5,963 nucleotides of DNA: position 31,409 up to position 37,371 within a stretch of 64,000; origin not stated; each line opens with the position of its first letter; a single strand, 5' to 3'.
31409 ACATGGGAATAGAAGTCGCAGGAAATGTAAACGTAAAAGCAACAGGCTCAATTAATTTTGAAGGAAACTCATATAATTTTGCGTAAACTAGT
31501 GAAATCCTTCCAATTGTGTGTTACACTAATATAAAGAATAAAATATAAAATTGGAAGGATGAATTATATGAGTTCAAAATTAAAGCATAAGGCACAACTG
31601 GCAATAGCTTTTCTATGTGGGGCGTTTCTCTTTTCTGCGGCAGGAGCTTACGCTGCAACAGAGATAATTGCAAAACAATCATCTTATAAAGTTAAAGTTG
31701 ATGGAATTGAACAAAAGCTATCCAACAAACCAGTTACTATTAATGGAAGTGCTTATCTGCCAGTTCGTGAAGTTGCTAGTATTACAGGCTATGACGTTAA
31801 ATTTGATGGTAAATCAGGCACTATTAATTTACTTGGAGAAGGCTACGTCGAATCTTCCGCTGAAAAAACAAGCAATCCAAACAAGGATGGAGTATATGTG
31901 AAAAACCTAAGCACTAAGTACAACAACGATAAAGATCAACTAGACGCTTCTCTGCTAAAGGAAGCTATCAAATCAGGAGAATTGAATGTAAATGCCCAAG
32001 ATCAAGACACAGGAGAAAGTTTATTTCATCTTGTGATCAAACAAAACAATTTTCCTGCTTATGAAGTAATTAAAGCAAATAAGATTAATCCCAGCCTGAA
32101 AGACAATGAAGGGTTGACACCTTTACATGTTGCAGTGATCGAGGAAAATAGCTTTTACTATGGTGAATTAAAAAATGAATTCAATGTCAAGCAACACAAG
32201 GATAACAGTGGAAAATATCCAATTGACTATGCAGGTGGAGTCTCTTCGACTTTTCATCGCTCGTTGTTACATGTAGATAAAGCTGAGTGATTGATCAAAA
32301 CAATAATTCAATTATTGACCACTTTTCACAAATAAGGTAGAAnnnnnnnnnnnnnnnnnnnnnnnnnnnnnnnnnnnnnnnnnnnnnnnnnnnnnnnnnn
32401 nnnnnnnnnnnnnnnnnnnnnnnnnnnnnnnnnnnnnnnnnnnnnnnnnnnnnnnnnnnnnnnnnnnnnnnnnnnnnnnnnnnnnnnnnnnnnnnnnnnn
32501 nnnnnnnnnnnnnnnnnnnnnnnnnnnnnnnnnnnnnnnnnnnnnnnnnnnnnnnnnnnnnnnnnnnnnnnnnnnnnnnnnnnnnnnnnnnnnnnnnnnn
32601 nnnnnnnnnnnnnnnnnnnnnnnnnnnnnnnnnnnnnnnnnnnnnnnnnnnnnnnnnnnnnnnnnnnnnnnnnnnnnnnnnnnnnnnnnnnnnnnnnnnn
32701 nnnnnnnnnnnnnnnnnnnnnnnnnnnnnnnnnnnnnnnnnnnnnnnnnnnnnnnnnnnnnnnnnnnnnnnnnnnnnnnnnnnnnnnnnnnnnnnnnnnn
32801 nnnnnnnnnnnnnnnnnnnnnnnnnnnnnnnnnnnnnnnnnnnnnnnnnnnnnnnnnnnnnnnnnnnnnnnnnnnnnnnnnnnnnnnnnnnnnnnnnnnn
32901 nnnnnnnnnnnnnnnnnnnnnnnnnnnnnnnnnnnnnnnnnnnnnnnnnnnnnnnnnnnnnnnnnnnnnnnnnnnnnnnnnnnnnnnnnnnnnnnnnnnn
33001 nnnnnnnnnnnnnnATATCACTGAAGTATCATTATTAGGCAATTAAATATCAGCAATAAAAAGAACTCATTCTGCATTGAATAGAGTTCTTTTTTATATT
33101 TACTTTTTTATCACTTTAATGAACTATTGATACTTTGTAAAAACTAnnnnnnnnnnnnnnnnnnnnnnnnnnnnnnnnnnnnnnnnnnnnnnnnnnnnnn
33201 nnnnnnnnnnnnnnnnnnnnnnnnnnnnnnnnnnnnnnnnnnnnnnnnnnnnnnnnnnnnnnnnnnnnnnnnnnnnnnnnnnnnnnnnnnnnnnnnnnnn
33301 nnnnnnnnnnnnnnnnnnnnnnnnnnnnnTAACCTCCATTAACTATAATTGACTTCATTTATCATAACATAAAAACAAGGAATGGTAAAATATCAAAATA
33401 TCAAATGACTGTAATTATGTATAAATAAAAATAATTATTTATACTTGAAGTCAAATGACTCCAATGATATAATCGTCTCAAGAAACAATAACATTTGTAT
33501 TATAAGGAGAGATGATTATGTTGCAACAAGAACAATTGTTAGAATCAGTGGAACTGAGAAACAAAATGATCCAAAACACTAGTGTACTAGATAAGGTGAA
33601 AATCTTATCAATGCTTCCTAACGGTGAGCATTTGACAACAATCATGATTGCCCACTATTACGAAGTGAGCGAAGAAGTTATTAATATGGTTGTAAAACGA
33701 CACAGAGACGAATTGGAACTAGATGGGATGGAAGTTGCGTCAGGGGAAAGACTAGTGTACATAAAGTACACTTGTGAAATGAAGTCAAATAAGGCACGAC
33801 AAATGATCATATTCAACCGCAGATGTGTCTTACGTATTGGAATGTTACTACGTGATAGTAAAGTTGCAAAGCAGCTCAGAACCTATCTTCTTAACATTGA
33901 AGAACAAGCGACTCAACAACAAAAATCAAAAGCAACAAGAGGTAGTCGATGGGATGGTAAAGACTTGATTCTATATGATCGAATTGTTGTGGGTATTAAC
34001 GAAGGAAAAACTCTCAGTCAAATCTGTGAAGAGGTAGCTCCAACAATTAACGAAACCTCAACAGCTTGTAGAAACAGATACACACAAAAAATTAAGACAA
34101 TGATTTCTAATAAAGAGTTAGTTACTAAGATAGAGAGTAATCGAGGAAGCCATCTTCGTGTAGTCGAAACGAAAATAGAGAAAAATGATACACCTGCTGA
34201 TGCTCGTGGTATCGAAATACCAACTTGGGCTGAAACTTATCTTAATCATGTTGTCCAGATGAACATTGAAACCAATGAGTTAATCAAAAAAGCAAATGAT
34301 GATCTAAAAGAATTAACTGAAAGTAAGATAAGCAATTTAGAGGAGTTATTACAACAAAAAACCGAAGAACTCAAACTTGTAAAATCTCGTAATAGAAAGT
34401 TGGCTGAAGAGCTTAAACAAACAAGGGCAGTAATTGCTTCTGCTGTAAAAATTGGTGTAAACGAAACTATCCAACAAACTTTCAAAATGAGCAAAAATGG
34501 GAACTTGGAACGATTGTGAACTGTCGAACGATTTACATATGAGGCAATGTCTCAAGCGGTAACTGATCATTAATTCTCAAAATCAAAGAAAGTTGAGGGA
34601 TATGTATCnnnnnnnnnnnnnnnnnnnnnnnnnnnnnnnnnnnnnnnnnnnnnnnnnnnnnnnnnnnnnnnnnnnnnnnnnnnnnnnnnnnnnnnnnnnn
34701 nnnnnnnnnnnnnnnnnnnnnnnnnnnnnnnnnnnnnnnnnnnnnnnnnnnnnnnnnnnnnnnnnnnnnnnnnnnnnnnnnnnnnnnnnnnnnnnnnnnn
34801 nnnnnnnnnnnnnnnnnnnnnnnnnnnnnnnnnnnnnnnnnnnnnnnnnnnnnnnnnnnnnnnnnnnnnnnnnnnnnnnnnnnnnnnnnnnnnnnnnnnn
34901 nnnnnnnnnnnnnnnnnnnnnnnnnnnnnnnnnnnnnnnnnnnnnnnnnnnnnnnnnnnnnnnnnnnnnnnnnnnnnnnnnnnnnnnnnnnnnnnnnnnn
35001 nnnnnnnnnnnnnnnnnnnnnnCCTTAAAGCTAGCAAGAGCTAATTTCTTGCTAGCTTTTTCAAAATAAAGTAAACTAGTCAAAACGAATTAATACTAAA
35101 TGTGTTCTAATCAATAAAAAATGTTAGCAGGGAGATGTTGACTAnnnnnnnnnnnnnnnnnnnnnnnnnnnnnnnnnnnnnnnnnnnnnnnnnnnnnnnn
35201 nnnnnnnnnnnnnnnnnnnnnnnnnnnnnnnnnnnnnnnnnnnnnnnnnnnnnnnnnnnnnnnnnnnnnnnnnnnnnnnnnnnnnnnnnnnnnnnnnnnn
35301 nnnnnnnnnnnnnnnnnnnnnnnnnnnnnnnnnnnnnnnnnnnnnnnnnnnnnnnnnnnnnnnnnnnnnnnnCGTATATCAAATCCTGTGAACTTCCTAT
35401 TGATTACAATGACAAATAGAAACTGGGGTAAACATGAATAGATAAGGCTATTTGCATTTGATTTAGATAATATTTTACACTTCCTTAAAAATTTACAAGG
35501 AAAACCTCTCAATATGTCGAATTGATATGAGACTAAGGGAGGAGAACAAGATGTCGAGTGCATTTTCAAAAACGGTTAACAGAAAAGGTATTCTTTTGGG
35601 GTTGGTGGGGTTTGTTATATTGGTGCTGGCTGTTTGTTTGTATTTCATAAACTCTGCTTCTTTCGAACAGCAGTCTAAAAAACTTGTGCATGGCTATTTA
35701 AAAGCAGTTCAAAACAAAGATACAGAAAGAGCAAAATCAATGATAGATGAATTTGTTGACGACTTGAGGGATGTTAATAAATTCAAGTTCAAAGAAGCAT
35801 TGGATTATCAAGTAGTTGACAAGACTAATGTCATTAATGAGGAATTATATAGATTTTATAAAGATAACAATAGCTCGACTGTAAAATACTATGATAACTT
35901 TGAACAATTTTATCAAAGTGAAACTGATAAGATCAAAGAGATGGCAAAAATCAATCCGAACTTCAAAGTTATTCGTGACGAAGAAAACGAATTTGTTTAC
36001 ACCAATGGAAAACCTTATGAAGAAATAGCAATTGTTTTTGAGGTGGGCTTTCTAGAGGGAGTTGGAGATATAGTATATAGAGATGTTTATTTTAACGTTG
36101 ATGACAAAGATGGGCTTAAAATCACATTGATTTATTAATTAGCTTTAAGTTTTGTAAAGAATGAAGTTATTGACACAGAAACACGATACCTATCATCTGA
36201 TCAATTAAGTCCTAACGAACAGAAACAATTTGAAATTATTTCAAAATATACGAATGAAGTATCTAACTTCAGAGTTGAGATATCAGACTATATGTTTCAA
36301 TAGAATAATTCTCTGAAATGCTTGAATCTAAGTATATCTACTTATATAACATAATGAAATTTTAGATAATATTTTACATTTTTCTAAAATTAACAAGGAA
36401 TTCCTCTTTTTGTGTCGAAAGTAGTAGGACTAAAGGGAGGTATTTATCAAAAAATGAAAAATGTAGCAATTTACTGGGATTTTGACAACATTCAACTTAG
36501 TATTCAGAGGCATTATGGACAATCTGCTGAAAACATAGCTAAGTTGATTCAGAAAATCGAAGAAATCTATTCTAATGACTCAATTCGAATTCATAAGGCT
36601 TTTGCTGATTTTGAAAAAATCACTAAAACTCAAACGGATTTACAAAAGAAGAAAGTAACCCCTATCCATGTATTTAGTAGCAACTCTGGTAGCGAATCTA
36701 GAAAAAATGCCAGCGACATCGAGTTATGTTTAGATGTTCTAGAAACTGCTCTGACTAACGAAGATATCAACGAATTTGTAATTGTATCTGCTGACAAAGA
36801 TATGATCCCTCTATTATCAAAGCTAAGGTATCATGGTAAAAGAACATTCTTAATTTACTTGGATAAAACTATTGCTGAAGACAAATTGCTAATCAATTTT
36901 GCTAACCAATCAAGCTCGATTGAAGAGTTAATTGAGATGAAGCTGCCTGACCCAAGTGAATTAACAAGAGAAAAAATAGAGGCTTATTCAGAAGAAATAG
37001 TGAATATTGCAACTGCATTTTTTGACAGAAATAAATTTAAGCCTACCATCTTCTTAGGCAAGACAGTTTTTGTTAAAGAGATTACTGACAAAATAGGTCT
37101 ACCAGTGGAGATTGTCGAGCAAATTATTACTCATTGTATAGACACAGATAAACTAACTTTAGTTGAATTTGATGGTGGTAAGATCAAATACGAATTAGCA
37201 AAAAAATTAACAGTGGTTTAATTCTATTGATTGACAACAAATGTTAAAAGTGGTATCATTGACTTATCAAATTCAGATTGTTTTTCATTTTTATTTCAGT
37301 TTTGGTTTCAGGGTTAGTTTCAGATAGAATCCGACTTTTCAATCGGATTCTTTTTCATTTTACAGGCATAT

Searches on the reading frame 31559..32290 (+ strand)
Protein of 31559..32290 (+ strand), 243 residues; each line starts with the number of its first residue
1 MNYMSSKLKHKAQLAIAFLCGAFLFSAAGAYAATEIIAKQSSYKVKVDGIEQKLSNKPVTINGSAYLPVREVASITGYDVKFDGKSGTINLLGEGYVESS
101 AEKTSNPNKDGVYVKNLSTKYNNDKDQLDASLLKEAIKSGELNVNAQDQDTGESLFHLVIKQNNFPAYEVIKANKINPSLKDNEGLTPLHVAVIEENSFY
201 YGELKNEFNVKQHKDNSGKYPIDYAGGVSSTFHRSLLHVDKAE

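Call 110: search_protein_families(library=pfam, proteins=[window:31559-32290:+], max_evalue=0.001)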
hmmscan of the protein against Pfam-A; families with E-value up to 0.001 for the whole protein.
window:31559-32290:+ (243 aa): 4 families
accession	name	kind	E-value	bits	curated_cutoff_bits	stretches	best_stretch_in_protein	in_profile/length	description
PF07833.16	Cu_amine_oxidN1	-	1.5e-08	35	24.2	1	32-90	49-107/108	Copper amine oxidase N-terminal domain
PF12796.13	Ank_2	-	5.3e-05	24.1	27.3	1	131-196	11-71/90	Ankyrin repeats (3 copies)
PF13637.12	Ank_4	-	7.3e-05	23.4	22.7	0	163-197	8-42/50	Ankyrin repeats (many copies)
PF13857.12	Ank_5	-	7.6e-05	23.4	27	0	144-192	7-56/56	Ankyrin repeats (many copies)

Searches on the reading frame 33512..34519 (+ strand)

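Call 29: search_protein_families(library=phrogs, proteins=[window:33512-34519:+], max_evalue=0.00001)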
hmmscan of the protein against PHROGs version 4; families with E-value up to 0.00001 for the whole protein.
window:33512-34519:+ (335 aa): 2 families
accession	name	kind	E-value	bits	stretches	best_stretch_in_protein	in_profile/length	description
phrog_2657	-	transcription regulation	4.5e-07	30.4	1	18-143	1-122/243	transcriptional regulator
phrog_2286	-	unknown function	5.4e-07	30.2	0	13-78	26-88/241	-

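Call 110: search_protein_families(library=pfam, proteins=[window:33512-34519:+], max_evalue=0.001)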
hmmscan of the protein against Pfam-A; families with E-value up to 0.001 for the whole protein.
window:33512-34519:+ (335 aa): 0 families

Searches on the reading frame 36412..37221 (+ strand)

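Call 30: search_protein_families(library=phrogs, proteins=[window:36412-37221:+], max_evalue=0.00001)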
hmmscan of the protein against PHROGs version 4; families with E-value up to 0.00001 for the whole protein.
window:36412-37221:+ (269 aa): 1 family
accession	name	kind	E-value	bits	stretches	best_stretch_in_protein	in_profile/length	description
phrog_21480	-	unknown function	4.1e-38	132.3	1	15-243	58-283/323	-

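Call 110: search_protein_families(library=pfam, proteins=[window:36412-37221:+], max_evalue=0.001)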
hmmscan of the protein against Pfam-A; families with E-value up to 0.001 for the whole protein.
window:36412-37221:+ (269 aa): 1 family
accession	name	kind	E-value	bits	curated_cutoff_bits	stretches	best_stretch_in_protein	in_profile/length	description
PF01936.24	NYN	-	6.8e-22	79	24.2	1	17-155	1-131/145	NYN domain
